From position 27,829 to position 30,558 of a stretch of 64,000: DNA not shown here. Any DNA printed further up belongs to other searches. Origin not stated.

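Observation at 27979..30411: One ORF fuses an intact WecA/MraY-type (polytopic) phosphoglycosyltransferase to a complete WbaP-type (monotopic) PGT module whose catalytic motifs look eroded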

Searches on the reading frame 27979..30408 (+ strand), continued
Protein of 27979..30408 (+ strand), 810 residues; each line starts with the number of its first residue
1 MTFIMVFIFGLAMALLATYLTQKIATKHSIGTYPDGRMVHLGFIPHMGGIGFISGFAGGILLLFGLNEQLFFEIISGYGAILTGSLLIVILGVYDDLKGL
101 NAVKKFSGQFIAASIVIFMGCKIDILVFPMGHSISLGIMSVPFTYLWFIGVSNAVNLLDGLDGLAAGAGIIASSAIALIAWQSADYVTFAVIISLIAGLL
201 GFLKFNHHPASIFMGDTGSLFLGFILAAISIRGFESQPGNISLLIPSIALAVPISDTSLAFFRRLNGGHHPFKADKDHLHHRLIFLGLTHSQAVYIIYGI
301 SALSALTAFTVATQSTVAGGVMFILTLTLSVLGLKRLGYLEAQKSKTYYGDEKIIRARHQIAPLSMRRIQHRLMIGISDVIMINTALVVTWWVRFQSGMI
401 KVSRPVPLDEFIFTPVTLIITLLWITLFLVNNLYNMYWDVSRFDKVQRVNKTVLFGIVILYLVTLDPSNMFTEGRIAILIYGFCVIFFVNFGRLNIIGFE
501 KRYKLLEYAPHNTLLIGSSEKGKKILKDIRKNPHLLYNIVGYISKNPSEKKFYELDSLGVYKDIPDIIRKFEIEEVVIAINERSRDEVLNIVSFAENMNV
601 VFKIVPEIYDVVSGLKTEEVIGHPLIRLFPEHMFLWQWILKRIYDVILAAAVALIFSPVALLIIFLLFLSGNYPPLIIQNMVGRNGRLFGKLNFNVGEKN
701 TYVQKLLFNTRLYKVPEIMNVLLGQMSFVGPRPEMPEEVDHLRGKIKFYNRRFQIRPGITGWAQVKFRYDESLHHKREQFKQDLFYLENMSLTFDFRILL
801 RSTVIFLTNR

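Call 67: find_homologous_proteins(query=P0121, max_evalue=1e-20)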
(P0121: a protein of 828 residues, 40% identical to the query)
Query P0121 (828 aa): 4432 proteins with E <= 1e-20 among 8000 candidates; the best 120 are listed.
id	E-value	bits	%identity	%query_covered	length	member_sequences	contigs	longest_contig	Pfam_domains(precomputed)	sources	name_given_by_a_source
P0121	0.0e+0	1835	100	100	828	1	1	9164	PF13727.13,PF00953.27,PF02397.23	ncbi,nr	ncbi:MAG: exopolysaccharide biosynthesis polyprenyl glycosylphosphotransferase [Ignavibacteriae bact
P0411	0.0e+0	1425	74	100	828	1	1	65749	PF13727.13,PF00953.27,PF02397.23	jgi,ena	-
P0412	0.0e+0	1424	74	99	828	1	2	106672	PF13727.13,PF00953.27,PF02397.23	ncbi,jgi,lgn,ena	-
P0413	0.0e+0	1265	67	100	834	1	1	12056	PF13727.13,PF00953.27,PF02397.23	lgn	-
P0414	0.0e+0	1248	68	98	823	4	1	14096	PF13727.13,PF00953.27,PF02397.23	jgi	jgi:exopolysaccharide biosynthesis polyprenyl glycosylphosphotransferase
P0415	0.0e+0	1230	68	98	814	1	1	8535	PF13727.13,PF00953.27,PF02397.23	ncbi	-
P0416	0.0e+0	1216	65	99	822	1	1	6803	PF13727.13,PF00953.27,PF02397.23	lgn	-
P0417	0.0e+0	1200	65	100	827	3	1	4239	PF13727.13,PF00953.27,PF02397.23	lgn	-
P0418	0.0e+0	1198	63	98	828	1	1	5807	PF13727.13,PF00953.27,PF02397.23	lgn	-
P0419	0.0e+0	1197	65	99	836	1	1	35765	PF13727.13,PF00953.27,PF02397.23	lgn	-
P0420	0.0e+0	1189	64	100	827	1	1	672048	PF13727.13,PF00953.27,PF02397.23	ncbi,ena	-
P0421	0.0e+0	1185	64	100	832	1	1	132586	PF13727.13,PF00953.27,PF02397.23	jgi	jgi:exopolysaccharide biosynthesis polyprenyl glycosylphosphotransferase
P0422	0.0e+0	1178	64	100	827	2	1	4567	PF13727.13,PF00953.27,PF02397.23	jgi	jgi:exopolysaccharide biosynthesis polyprenyl glycosylphosphotransferase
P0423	0.0e+0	1177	62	100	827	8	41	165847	PF13727.13,PF00953.27,PF02397.23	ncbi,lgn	-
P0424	0.0e+0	1177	63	99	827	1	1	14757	PF13727.13,PF00953.27,PF02397.23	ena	-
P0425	0.0e+0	1174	64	99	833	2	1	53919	PF13727.13,PF00953.27,PF02397.23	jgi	jgi:exopolysaccharide biosynthesis polyprenyl glycosylphosphotransferase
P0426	0.0e+0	1173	63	99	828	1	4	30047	PF13727.13,PF00953.27,PF02397.23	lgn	-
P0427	0.0e+0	1172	64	98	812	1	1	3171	PF13727.13,PF00953.27,PF02397.23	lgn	-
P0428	0.0e+0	1171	62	100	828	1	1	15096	PF13727.13,PF00953.27,PF02397.23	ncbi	-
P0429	0.0e+0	1171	62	100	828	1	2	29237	PF13727.13,PF00953.27,PF02397.23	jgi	jgi:exopolysaccharide biosynthesis polyprenyl glycosylphosphotransferase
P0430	0.0e+0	1170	62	100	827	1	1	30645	PF13727.13,PF00953.27,PF02397.23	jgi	jgi:exopolysaccharide biosynthesis polyprenyl glycosylphosphotransferase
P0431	0.0e+0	1167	62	100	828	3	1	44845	PF13727.13,PF00953.27,PF02397.23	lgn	-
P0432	0.0e+0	1167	62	100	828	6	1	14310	PF13727.13,PF00953.27,PF02397.23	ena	-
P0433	0.0e+0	1167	62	99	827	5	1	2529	PF13727.13,PF00953.27,PF02397.23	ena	-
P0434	0.0e+0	1166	62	100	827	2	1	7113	PF13727.13,PF00953.27,PF02397.23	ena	-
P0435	0.0e+0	1166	63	100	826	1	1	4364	PF13727.13,PF00953.27,PF02397.23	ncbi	-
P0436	0.0e+0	1158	63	100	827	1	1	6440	PF13727.13,PF00953.27,PF02397.23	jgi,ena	-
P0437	0.0e+0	1157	63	99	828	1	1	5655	PF13727.13,PF00953.27,PF02397.23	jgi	jgi:exopolysaccharide biosynthesis polyprenyl glycosylphosphotransferase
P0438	0.0e+0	1153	62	98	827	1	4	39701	PF13727.13,PF00953.27,PF02397.23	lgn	-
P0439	0.0e+0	1153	62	100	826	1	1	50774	PF13727.13,PF00953.27,PF02397.23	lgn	-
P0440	0.0e+0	1150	61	99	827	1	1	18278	PF13727.13,PF00953.27,PF02397.23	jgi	jgi:exopolysaccharide biosynthesis polyprenyl glycosylphosphotransferase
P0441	0.0e+0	1145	61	100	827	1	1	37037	PF13727.13,PF00953.27,PF02397.23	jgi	jgi:exopolysaccharide biosynthesis polyprenyl glycosylphosphotransferase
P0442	0.0e+0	1142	62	98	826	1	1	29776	PF13727.13,PF00953.27,PF02397.23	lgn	-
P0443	0.0e+0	1140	60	100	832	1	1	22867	PF13727.13,PF00953.27,PF02397.23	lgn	-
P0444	0.0e+0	1139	62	98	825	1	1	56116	PF13727.13,PF00953.27,PF02397.23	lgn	-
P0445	0.0e+0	1135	61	99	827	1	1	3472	PF13727.13,PF00953.27,PF02397.23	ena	-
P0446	0.0e+0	1133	60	100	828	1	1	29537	PF13727.13,PF00953.27,PF02397.23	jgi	jgi:exopolysaccharide biosynthesis polyprenyl glycosylphosphotransferase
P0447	0.0e+0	1131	61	99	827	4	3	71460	PF13727.13,PF00953.27,PF02397.23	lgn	-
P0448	0.0e+0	1119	61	99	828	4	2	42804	PF13727.13,PF00953.27,PF02397.23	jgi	jgi:exopolysaccharide biosynthesis polyprenyl glycosylphosphotransferase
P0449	0.0e+0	1118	59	100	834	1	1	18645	PF13727.13,PF00953.27,PF02397.23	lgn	-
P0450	0.0e+0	1116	65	93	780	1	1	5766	PF13727.13,PF00953.27,PF02397.23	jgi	jgi:exopolysaccharide biosynthesis polyprenyl glycosylphosphotransferase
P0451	0.0e+0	1112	61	98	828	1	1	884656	PF13727.13,PF00953.27,PF02397.23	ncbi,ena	-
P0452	0.0e+0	1111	61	98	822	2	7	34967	PF13727.13,PF00953.27,PF02397.23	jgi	jgi:exopolysaccharide biosynthesis polyprenyl glycosylphosphotransferase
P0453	0.0e+0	1107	62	98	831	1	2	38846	PF13727.13,PF00953.27,PF02397.23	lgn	-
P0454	0.0e+0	1105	59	100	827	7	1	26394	PF13727.13,PF00953.27,PF02397.23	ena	-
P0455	0.0e+0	1101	60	100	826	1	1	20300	PF13727.13,PF00953.27,PF02397.23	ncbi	-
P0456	0.0e+0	1099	61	98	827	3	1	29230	PF13727.13,PF00953.27,PF02397.23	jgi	jgi:exopolysaccharide biosynthesis polyprenyl glycosylphosphotransferase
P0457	0.0e+0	1097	60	98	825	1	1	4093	PF13727.13,PF00953.27,PF02397.23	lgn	-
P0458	0.0e+0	1097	59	100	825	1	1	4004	PF13727.13,PF00953.27,PF02397.23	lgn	-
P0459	0.0e+0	1097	59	99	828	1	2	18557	PF13727.13,PF00953.27,PF02397.23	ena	-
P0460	0.0e+0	1096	60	98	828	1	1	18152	PF13727.13,PF00953.27,PF02397.23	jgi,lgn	jgi:exopolysaccharide biosynthesis polyprenyl glycosylphosphotransferase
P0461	0.0e+0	1094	58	100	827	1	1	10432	PF13727.13,PF00953.27,PF02397.23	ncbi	-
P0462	0.0e+0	1093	60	98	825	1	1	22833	PF13727.13,PF00953.27,PF02397.23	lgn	-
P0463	0.0e+0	1089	59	100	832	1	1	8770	PF13727.13,PF00953.27,PF02397.23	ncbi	-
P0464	0.0e+0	1077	59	98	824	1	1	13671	PF13727.13,PF00953.27,PF02397.23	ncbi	ncbi:MAG: exopolysaccharide biosynthesis polyprenyl glycosylphosphotransferase [Bacteroidota bacteri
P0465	0.0e+0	1077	59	99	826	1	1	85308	PF13727.13,PF00953.27,PF02397.23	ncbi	-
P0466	0.0e+0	1056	58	98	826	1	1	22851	PF13727.13,PF00953.27,PF02397.23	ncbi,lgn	ncbi:MAG: exopolysaccharide biosynthesis polyprenyl glycosylphosphotransferase [Bacteroidota bacteri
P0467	0.0e+0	1051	58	99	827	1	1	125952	PF13727.13,PF00953.27,PF02397.23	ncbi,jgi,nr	ncbi:MAG: exopolysaccharide biosynthesis polyprenyl glycosylphosphotransferase [Bacteroidetes bacter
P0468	0.0e+0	1045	56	100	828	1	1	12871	PF13727.13,PF00953.27,PF02397.23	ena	-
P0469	0.0e+0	1039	56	100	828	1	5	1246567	PF13727.13,PF00953.27,PF02397.23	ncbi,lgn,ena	-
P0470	1.7e-293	994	78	67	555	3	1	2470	PF13727.13,PF02397.23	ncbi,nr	ncbi:MAG: exopolysaccharide biosynthesis polyprenyl glycosylphosphotransferase [Bacteroidetes bacter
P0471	4.0e-266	903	50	98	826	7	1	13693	PF13727.13,PF00953.27,PF02397.23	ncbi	ncbi:MAG: exopolysaccharide biosynthesis polyprenyl glycosylphosphotransferase [Bacteroidota bacteri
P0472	3.3e-263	894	50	100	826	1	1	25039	PF13727.13,PF00953.27,PF02397.23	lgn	-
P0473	4.4e-204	698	43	98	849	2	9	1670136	PF13727.13,PF00953.27,PF02397.23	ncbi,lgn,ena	-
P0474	1.3e-201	690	41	99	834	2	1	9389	PF13727.13,PF00953.27,PF02397.23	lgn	-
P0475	7.9e-201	687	42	98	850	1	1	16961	PF13727.13,PF00953.27,PF02397.23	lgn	-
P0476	2.8e-200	686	42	99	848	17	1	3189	PF13727.13,PF00953.27,PF02397.23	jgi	-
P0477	4.6e-200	685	41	100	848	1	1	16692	PF13727.13,PF00953.27,PF02397.23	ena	-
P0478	1.2e-199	683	42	99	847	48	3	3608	PF13727.13,PF00953.27,PF02397.23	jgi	jgi:exopolysaccharide biosynthesis polyprenyl glycosylphosphotransferase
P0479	1.6e-199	683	42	97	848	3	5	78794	PF13727.13,PF00953.27,PF02397.23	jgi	-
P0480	1.9e-199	683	42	100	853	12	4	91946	PF13727.13,PF00953.27,PF02397.23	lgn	-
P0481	2.6e-199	682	42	99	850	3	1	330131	PF13727.13,PF00953.27,PF02397.23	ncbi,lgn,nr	ncbi:MAG: exopolysaccharide biosynthesis polyprenyl glycosylphosphotransferase [Candidatus Marinimic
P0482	3.0e-199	682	41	100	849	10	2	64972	PF13727.13,PF00953.27,PF02397.23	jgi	-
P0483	6.3e-199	681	41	99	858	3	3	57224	PF13727.13,PF00953.27,PF02397.23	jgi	-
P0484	1.0e-198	680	42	96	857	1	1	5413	PF13727.13,PF00953.27,PF02397.23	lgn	-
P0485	2.1e-198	679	41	100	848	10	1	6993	PF13727.13,PF00953.27,PF02397.23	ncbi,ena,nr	ncbi:MAG: hypothetical protein DRP96_07285 [Candidatus Neomarinimicrobiota bacterium]|nr:MAG: hypoth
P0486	2.3e-198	679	42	99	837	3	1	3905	PF13727.13,PF00953.27,PF02397.23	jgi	jgi:exopolysaccharide biosynthesis polyprenyl glycosylphosphotransferase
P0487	2.4e-198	679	40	100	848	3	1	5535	PF13727.13,PF00953.27,PF02397.23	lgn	-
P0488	7.5e-198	678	43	97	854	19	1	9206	PF13727.13,PF00953.27,PF02397.23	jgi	-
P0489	2.5e-197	676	42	95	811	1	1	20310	PF13727.13,PF00953.27,PF02397.23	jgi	-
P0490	2.7e-197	676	42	95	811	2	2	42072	PF13727.13,PF00953.27,PF02397.23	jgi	-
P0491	3.2e-197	675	40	99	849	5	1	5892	PF13727.13,PF00953.27,PF02397.23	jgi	-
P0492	2.2e-196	673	41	99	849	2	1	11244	PF13727.13,PF00953.27,PF02397.23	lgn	-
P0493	2.4e-196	673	41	99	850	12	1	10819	PF13727.13,PF00953.27,PF02397.23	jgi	-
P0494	1.8e-195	670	41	97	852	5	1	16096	PF13727.13,PF00953.27,PF02397.23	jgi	-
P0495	2.7e-195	669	40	99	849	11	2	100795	PF13727.13,PF00953.27,PF02397.23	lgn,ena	-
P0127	4.0e-195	669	54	72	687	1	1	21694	PF13727.13,PF00953.27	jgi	jgi:UDP-GlcNAc:undecaprenyl-phosphate GlcNAc-1-phosphate transferase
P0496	4.1e-195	669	42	99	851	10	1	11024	PF13727.13,PF00953.27,PF02397.23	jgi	-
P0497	1.9e-194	666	40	100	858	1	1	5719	PF13727.13,PF00953.27,PF02397.23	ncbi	-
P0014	2.5e-194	666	41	98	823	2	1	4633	PF13727.13,PF00953.27,PF02397.23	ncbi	-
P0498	3.0e-194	666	40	100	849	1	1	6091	PF13727.13,PF00953.27,PF02397.23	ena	-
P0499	3.7e-194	665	40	100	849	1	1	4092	PF13727.13,PF00953.27,PF02397.23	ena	-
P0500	6.8e-194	665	40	100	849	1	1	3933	PF13727.13,PF00953.27,PF02397.23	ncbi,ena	-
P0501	1.1e-193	664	41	100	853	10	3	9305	PF13727.13,PF00953.27,PF02397.23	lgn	-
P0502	1.3e-193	664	41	100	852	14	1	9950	PF13727.13,PF00953.27,PF02397.23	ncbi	-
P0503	1.9e-193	663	40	100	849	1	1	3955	PF13727.13,PF00953.27,PF02397.23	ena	-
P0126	2.1e-193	663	40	100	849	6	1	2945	PF13727.13,PF00953.27,PF02397.23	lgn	-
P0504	1.0e-191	657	40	100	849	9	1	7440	PF13727.13,PF00953.27,PF02397.23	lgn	-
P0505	3.4e-191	656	40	98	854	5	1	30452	PF13727.13,PF00953.27,PF02397.23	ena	-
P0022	3.6e-191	655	40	99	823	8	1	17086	PF13727.13,PF00953.27,PF02397.23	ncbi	-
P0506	9.7e-191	654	40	96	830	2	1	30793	PF13727.13,PF00953.27,PF02397.23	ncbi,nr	ncbi:exopolysaccharide biosynthesis polyprenyl glycosylphosphotransferase [bacterium]|nr:exopolysacc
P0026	3.8e-190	652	40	100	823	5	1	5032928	PF13727.13,PF00953.27,PF02397.23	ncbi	ncbi:sugar transferase [Calditrichota bacterium GD2]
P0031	8.1e-190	651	40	99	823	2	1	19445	PF13727.13,PF00953.27,PF02397.23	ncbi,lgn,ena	-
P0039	8.3e-190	651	40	100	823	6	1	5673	PF13727.13,PF00953.27,PF02397.23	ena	-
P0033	8.0e-189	648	40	97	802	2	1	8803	PF13727.13,PF00953.27,PF02397.23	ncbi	ncbi:sugar transferase [Caldithrix abyssi]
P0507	1.6e-187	643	41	94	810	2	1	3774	PF13727.13,PF00953.27,PF02397.23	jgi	jgi:exopolysaccharide biosynthesis polyprenyl glycosylphosphotransferase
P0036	2.7e-186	639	39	100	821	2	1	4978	PF13727.13,PF00953.27,PF02397.23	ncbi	-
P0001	3.9e-186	639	40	99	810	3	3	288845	PF13727.13,PF00953.27,PF02397.23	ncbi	-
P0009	1.1e-185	637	39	97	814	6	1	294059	PF13727.13,PF00953.27,PF02397.23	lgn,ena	-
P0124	5.5e-185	635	41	98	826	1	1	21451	PF13727.13,PF00953.27,PF02397.23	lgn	-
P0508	5.9e-185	635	41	99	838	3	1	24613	PF13727.13,PF00953.27,PF02397.23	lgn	-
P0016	8.0e-185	634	41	99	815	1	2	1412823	PF13727.13,PF00953.27,PF02397.23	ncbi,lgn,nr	ncbi:MAG: hypothetical protein D8M58_04025 [Calditrichaeota bacterium]|nr:MAG: hypothetical protein 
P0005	5.2e-184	632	40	98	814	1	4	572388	PF13727.13,PF00953.27,PF02397.23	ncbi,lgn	-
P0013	6.3e-184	632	41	99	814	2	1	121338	PF13727.13,PF00953.27,PF02397.23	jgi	jgi:UDP-GlcNAc:undecaprenyl-phosphate/decaprenyl-phosphate GlcNAc-1-phosphate transferase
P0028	8.1e-184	631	40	97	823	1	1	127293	PF13727.13,PF00953.27,PF02397.23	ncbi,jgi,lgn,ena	-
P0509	2.8e-183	629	40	100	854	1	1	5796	PF13727.13,PF00953.27,PF02397.23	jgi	jgi:exopolysaccharide biosynthesis polyprenyl glycosylphosphotransferase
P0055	3.2e-183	629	40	99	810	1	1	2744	PF13727.13,PF00953.27,PF02397.23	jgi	jgi:UDP-GlcNAc:undecaprenyl-phosphate GlcNAc-1-phosphate transferase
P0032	4.8e-183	629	41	98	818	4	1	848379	PF13727.13,PF00953.27,PF02397.23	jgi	-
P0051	5.6e-183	628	40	97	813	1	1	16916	PF13727.13,PF00953.27,PF02397.23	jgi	jgi:UDP-GlcNAc:undecaprenyl-phosphate GlcNAc-1-phosphate transferase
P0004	8.6e-183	628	41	98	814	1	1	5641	PF13727.13,PF00953.27,PF02397.23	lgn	-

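Call 69: find_encoding_contigs(protein=P0481, flank=8000, max_places=1)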
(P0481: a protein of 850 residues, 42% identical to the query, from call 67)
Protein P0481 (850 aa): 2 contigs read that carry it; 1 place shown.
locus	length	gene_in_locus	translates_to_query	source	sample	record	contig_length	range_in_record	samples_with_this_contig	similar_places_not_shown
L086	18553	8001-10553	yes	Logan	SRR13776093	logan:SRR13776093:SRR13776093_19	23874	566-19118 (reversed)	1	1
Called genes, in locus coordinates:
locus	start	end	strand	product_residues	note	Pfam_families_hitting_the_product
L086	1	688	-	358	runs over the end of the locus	PF01594:AI-2E_transport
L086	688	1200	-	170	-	PF00027:cNMP_binding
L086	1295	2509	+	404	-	PF01551:Peptidase_M23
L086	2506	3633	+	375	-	PF13177:DNA_pol3_delta2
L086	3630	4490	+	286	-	PF04468:PSP1, PF28472:PSP1_3rd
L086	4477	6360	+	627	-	PF00133:tRNA-synt_1, PF01406:tRNA-synt_1e, PF09334:tRNA-synt_1g, PF00133:tRNA-synt_1, PF01406:tRNA-synt_1e (weak), PF19303:Anticodon_3 (weak), PF01588:tRNA_bind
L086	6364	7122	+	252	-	PF01026:TatD_DNase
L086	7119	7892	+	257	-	PF00398:RrnaAD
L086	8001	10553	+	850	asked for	PF00953:Glycos_transf_4, PF13727:CoA_binding_3, PF02397:Bac_transf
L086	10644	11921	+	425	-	PF02403:Seryl_tRNA_N, PF00587:tRNA-synt_2b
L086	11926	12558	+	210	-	PF00596:Aldolase_II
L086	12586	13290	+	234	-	PF01553:Acyltransferase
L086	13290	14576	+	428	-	PF11013:DUF2851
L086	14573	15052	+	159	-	PF01467:CTP_transf_like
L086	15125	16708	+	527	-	PF01464:SLT, PF01476:LysM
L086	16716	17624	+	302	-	PF00574:CLP_protease (faint), PF25145:NfeD1b_N (weak), PF01343:Peptidase_S49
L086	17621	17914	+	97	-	PF00216:Bac_DNA_binding, PF18291:HU-HIG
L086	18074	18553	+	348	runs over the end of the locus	?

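Call 70: find_encoding_contigs(protein=P0276, flank=8000, max_places=1)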
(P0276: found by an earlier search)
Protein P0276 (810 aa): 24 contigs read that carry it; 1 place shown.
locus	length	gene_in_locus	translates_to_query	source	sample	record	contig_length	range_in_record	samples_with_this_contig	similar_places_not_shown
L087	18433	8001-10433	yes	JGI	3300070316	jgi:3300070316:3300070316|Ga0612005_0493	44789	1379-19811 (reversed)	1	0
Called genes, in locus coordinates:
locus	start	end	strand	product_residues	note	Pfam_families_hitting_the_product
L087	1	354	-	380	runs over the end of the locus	PF11821:ActD, PF13442:Cytochrome_CBB3, PF00034:Cytochrom_C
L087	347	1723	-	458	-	PF03916:NrfD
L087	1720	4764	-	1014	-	PF01568:Molydop_binding (weak), PF12837:Fer4_6 (faint), PF12838:Fer4_7, PF13183:Fer4_8 (faint), PF13237:Fer4_10 (faint), PF13247:Fer4_11 (weak)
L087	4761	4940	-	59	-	-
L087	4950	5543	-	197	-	PF02085:Cytochrom_CIII (weak), PF14522:Cytochrome_C7, PF14537:Cytochrom_c3_2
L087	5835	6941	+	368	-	PF02350:Epimerase_2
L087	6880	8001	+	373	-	PF00106:adh_short (faint), PF04321:RmlD_sub_bind, PF01073:3Beta_HSD, PF01370:Epimerase, PF02719:Polysacc_synt_2, PF07993:NAD_binding_4, PF16363:GDP_Man_Dehyd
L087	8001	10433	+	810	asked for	PF00953:Glycos_transf_4, PF13727:CoA_binding_3 (weak), PF02397:Bac_transf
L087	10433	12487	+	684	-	PF00535:Glycos_transf_2, PF10111:Glyco_tranf_2_2 (weak), PF13641:Glyco_tranf_2_3, PF13632:Glyco_trans_2_3 (weak), PF13727:CoA_binding_3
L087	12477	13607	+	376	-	PF00155:Aminotran_1_2, PF00266:Aminotran_5 (weak), PF01041:DegT_DnrJ_EryC1, PF01212:Beta_elim_lyase, PF01053:Cys_Met_Meta_PP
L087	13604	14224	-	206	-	-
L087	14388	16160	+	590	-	PF02771:Acyl-CoA_dh_N, PF02770:Acyl-CoA_dh_M, PF00441:Acyl-CoA_dh_1, PF08028:Acyl-CoA_dh_2 (weak), PF22924:ACOX_C_alpha1, PF21263:Acyl-CoA-dh_C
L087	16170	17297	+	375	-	PF00108:Thiolase_N, PF02803:Thiolase_C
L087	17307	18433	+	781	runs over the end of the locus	PF01266:DAO (weak), PF02737:3HCDH_N, PF03446:NAD_binding_2 (weak), PF00725:3HCDH, PF00378:ECH_1, PF16113:ECH_2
